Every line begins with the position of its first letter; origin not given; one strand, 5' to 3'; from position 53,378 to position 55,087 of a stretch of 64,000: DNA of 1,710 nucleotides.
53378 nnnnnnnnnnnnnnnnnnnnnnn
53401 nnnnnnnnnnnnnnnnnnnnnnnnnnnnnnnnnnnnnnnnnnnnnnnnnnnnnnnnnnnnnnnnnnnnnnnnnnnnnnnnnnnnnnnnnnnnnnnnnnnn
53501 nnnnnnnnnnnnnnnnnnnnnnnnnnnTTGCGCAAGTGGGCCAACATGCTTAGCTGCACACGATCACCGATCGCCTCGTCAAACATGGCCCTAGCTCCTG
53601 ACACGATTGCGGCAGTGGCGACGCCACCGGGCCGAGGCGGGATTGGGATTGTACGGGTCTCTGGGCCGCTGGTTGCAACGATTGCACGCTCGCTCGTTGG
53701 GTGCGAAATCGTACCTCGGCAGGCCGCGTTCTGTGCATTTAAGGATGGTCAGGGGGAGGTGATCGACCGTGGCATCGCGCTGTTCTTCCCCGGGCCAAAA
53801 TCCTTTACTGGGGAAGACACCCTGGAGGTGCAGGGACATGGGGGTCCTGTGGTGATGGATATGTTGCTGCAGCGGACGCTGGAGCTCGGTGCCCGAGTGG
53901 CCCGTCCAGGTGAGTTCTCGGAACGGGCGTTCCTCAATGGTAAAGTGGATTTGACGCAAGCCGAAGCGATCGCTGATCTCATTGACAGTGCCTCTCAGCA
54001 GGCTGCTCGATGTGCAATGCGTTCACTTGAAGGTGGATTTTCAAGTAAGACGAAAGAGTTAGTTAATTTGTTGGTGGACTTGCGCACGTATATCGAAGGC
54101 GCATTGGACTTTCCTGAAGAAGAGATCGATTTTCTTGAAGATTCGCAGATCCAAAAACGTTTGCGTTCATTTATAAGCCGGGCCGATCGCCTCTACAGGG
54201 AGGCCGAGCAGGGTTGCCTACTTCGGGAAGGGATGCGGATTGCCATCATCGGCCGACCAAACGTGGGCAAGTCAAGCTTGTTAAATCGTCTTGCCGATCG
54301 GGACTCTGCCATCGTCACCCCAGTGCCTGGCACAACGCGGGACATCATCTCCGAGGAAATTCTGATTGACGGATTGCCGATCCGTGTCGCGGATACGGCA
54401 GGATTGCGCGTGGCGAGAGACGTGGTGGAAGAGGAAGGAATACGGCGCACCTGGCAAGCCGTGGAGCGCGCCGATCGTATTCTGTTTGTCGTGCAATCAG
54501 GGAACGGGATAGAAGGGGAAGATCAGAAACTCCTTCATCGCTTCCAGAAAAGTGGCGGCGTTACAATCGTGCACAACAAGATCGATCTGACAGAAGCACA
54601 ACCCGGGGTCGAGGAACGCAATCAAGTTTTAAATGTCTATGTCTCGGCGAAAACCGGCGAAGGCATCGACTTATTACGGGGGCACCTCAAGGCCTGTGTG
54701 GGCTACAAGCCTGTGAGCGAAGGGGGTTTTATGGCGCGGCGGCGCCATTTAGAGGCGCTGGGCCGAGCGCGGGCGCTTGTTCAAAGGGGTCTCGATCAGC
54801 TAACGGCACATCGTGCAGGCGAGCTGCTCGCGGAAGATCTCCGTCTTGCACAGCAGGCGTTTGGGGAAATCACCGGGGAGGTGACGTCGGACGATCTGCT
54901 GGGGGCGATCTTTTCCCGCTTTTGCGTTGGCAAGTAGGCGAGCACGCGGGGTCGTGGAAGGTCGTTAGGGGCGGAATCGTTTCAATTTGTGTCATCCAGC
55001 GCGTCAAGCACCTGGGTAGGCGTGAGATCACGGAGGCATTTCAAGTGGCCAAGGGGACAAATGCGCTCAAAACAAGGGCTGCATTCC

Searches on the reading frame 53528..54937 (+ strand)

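Call 43: search_protein_families(library=pfam, proteins=[window:53528-54937:+], max_evalue=0.00001)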
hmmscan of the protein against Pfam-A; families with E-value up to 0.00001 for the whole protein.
window:53528-54937:+ (469 aa): 4 families
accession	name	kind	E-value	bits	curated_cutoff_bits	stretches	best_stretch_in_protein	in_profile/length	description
PF12631.12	MnmE_helical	-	4.5e-58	197.3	40.1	1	142-466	1-211/211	MnmE helical domain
PF10396.14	TrmE_N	-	4.2e-38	130.6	29.8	1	26-139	1-117/117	GTP-binding protein TrmE N-terminus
PF01926.29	MMR_HSR1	-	1.6e-26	93.1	21.9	1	237-351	1-113/113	50S ribosome-binding GTPase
PF02421.24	FeoB_N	-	5.2e-09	36.3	27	1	237-326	2-90/156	Ferrous iron transport protein B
